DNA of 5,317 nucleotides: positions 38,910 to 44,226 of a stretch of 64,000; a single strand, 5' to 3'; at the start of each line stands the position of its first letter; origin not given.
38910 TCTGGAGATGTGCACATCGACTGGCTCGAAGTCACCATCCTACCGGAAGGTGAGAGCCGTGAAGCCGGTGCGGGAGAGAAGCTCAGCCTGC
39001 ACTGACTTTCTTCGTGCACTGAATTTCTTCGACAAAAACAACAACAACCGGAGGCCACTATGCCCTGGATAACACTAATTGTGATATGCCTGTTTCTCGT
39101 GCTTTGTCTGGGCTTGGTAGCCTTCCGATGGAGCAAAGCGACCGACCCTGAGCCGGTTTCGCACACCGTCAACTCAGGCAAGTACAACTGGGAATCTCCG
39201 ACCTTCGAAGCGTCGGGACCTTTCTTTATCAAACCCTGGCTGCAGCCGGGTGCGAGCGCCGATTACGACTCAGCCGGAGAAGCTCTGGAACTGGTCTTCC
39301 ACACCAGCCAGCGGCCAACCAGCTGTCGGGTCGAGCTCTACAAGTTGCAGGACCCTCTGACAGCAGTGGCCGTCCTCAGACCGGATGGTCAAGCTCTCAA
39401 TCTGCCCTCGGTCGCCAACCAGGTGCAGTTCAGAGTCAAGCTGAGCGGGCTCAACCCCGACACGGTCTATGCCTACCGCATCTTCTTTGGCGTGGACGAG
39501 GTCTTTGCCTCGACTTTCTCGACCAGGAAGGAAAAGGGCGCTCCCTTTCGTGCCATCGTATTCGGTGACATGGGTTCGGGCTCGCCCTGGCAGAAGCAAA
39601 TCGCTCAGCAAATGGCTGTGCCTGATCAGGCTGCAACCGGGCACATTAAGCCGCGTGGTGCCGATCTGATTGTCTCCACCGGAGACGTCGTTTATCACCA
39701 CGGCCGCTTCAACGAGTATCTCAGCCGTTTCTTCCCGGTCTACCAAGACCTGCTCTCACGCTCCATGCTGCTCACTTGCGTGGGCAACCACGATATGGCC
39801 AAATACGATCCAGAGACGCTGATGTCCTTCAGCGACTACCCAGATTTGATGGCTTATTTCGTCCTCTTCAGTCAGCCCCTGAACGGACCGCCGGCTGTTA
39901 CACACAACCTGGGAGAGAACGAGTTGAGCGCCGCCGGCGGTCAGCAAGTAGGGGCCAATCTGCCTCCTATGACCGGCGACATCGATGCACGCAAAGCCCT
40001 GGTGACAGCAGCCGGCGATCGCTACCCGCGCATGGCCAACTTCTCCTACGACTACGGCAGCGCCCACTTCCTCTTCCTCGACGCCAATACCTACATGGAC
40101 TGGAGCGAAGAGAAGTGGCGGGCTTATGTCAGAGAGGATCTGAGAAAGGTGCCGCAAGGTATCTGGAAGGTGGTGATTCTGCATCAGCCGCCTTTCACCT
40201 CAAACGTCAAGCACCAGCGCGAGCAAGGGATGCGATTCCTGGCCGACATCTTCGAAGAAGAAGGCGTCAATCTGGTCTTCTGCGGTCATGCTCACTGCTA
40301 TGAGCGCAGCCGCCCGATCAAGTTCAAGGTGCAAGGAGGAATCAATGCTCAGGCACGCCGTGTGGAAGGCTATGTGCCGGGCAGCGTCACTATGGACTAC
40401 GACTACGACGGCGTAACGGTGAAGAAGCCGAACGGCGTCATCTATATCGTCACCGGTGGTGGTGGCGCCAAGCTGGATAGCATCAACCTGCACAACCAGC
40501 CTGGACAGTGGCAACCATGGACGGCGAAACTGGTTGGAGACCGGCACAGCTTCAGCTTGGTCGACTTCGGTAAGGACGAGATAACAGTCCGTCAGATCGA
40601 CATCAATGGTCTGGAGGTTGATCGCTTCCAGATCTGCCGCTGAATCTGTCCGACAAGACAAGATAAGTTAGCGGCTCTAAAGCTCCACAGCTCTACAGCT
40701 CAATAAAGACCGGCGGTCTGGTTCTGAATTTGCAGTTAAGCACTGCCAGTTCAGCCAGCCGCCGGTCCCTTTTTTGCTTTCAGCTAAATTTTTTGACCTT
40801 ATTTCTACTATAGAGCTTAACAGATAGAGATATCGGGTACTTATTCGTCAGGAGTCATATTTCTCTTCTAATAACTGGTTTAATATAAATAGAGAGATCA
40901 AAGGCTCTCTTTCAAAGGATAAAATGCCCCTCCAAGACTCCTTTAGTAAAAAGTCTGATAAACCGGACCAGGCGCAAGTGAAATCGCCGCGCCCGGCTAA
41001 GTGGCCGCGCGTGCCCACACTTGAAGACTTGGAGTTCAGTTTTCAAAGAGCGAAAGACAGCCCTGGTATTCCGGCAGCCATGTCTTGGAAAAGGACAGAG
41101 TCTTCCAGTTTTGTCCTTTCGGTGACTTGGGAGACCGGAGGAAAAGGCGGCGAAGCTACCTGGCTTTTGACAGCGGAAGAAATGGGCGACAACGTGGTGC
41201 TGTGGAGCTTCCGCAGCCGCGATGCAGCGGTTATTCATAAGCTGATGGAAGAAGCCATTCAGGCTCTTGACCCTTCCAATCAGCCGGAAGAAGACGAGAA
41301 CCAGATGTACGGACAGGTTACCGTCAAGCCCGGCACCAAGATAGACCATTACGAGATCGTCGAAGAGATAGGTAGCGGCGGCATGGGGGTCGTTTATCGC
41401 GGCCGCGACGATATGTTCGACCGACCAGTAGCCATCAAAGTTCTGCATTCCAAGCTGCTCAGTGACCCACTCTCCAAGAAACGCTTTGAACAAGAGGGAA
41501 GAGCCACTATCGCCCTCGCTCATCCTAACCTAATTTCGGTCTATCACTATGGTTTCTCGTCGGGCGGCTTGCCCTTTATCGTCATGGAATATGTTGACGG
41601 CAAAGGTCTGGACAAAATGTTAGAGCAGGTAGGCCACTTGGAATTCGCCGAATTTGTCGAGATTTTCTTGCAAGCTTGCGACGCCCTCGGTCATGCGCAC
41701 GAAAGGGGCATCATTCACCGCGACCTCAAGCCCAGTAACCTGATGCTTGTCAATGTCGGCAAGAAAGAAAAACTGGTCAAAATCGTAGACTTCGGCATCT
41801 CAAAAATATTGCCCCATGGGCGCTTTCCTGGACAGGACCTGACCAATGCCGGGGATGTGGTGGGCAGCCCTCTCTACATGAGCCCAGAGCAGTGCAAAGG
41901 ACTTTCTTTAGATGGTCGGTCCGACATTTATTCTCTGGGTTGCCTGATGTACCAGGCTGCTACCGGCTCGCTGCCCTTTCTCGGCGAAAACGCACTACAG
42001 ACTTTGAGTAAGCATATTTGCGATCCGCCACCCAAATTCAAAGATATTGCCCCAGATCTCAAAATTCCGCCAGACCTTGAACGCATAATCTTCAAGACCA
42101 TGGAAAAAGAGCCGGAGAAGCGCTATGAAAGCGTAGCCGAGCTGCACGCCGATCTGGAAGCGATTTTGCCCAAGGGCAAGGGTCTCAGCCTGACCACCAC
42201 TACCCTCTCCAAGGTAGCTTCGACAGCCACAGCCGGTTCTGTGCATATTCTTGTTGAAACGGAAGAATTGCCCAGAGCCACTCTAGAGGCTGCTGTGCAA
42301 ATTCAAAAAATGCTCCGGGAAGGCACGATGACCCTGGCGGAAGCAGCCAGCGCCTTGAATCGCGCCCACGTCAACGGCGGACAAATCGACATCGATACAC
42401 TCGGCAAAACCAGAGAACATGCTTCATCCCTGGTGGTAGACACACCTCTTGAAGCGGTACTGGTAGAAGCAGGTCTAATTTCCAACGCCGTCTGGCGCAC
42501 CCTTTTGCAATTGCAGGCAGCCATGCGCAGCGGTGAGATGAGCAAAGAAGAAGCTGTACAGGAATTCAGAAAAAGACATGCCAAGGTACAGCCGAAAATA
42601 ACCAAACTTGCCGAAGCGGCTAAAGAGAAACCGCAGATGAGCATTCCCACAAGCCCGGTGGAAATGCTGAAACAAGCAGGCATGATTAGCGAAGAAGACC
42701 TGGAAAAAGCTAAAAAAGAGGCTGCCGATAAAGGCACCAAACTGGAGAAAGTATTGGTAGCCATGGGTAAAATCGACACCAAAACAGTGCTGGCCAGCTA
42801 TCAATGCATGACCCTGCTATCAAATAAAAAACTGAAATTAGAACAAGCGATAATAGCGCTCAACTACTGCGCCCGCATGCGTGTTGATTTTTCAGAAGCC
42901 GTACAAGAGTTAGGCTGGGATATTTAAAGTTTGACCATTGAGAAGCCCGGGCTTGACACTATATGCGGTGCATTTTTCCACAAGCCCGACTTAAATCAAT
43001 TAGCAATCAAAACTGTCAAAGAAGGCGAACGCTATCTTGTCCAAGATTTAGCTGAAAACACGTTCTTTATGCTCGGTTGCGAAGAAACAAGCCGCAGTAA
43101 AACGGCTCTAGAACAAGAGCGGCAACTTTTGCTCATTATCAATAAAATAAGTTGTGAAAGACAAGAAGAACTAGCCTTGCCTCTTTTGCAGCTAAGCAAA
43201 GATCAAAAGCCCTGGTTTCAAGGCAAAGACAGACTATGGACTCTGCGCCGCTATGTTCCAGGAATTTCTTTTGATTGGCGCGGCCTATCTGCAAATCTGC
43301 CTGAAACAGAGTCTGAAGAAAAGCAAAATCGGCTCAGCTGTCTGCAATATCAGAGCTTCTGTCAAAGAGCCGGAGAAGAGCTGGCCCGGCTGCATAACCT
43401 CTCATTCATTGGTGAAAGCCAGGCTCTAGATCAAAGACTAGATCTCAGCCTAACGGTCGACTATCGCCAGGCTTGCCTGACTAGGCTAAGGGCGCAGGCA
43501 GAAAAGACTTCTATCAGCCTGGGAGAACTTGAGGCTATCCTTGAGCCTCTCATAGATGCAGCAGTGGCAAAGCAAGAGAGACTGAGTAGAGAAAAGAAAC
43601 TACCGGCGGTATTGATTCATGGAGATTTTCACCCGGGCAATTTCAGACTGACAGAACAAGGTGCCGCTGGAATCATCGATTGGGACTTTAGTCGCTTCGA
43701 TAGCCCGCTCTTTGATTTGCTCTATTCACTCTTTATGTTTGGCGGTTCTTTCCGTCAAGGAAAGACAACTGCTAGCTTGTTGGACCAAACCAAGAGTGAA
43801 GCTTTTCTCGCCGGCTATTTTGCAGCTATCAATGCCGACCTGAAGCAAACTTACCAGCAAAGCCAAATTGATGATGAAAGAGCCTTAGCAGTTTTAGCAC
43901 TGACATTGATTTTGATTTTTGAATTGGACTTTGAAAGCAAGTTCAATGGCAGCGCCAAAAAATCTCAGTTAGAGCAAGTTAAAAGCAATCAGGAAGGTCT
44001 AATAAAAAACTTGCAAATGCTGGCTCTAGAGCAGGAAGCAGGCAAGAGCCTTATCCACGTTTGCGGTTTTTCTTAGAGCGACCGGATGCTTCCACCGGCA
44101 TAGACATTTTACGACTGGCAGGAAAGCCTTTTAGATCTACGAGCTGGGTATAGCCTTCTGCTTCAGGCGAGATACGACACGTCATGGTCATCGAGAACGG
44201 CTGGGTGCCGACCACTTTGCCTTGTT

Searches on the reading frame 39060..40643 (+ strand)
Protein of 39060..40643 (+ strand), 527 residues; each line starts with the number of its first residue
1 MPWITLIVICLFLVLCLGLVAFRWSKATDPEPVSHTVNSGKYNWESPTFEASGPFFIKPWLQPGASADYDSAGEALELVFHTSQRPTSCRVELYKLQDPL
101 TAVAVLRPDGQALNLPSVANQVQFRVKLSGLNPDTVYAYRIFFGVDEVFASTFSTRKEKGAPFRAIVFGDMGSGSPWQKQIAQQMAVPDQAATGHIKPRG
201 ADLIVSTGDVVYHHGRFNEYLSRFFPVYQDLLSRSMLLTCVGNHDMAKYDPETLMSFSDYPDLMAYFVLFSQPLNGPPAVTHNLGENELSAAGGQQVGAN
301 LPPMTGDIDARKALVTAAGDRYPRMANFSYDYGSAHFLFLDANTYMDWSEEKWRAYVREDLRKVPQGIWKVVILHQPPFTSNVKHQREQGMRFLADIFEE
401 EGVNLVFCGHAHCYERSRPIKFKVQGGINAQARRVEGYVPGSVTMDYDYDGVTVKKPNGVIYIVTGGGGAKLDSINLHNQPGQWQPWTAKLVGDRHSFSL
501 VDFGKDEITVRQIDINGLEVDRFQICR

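Call 17: search_protein_families(library=pfam, proteins=[window:39060-40643:+], max_evalue=0.001)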
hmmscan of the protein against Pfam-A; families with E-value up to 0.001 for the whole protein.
window:39060-40643:+ (527 aa): 2 families
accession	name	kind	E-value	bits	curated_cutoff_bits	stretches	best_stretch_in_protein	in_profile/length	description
PF00149.33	Metallophos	-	1.9e-12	48.4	21.5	1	164-414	2-191/191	Calcineurin-like phosphoesterase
PF14582.11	Metallophos_3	-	0.00036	20.4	28.2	0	369-413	175-221/259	Metallophosphoesterase, calcineurin superfamily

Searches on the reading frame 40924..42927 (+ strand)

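Call 17: search_protein_families(library=pfam, proteins=[window:40924-42927:+], max_evalue=0.001)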
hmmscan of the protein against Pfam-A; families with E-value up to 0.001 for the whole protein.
window:40924-42927:+ (667 aa): 4 families
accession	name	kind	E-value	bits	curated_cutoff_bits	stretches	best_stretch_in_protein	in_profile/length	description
PF00069.31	Pkinase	-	1.6e-45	156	31.7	1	143-402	1-253/263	Protein kinase domain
PF07714.23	PK_Tyr_Ser-Thr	-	1.2e-28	100.5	23.1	1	144-402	2-250/258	Protein tyrosine and serine/threonine kinase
PF01636.29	APH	-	1.3e-05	25.5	23.2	0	241-292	147-196/239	Phosphotransferase enzyme family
PF03109.22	ABC1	-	9.8e-05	22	22.9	0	218-296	144-217/244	ABC1 atypical kinase-like domain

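Call 52: search_protein_families(library=ncbifam, proteins=[window:40924-42927:+], max_evalue=0.01)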
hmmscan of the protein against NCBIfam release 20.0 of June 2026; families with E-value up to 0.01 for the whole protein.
window:40924-42927:+ (667 aa): 20 families
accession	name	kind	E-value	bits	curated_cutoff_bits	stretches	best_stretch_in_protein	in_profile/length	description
NF033483.0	PknB_PASTA_kin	equivalog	2.9e-92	310.5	450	1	142-437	8-291/563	Stk1 family PASTA domain-containing Ser/Thr kinase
NF052427.1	StpK7MSMEG_1200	equivalog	3.3e-55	187.7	900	1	138-415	4-269/601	serine/threonine protein kinase StpK7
NF009651.0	PRK13184.1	equivalog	6.2e-48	163.4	839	1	140-428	1-303/932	serine/threonine-protein kinase PknD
NF047741.1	antiphage_MADS6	equivalog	1e-45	156.4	460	2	235-468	292-507/612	methylation-associated defense system protein kinase MAD6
TIGR03903.1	TOMM_kin_cyc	equivalog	8.7e-44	149.7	705.75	1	168-413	5-246/1267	TOMM system kinase/cyclase fusion protein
NF053615.1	SerThrKinAfsKStmc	equivalog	8.8e-33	113.9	1300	1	131-417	3-270/809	protein serine/threonine kinase AfsK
NF038150.1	lanthi_synth_IV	equivalog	1.5e-24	86.4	650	1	127-446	181-483/851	class IV lanthionine synthetase LanL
NF033442.0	BREX_PglW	equivalog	1e-19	69.9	990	2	132-295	502-662/1391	BREX system serine/threonine kinase PglW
NF058632.1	SerThrKinPrkT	equivalog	1.1e-12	47.6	280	1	140-289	14-161/322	serine/threonine protein kinase PrkT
NF043056.1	T4SS_LegK1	equivalog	1.7e-11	43.4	550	1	218-341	155-279/516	Dot/Icm T4SS effector kinase LegK1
TIGR03724.2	arch_bud32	equivalog_domain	4.4e-10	39.4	125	1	179-305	31-143/193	KEOPS complex kinase/ATPase Bud32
NF011463.0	PRK14879.1-4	equivalog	3.9e-09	36.3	188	1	177-295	54-162/237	Kae1-associated kinase Bud32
NF038151.1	lanthi_synth_III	equivalog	5.6e-09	34.9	575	1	139-346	219-423/833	class III lanthionine synthetase LanKC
NF053729.1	c-di-GMP_motif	domain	2.7e-08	33.5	38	1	580-623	4-47/53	cyclic di-GMP-binding domain-containing protein, MshE-related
NF011464.0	PRK14879.1-7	equivalog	1.5e-07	31.4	246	1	219-294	83-150/221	Kae1-associated kinase Bud32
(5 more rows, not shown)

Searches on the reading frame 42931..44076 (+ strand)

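Call 17: search_protein_families(library=pfam, proteins=[window:42931-44076:+], max_evalue=0.001)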
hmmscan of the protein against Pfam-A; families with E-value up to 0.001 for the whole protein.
window:42931-44076:+ (381 aa): 2 families
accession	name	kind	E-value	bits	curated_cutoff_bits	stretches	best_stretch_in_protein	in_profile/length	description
PF01636.29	APH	-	6.9e-20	72.3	23.2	1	126-281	81-228/239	Phosphotransferase enzyme family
PF02958.26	EcKL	-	1.5e-07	31.5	22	1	144-269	117-263/294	Ecdysteroid kinase-like family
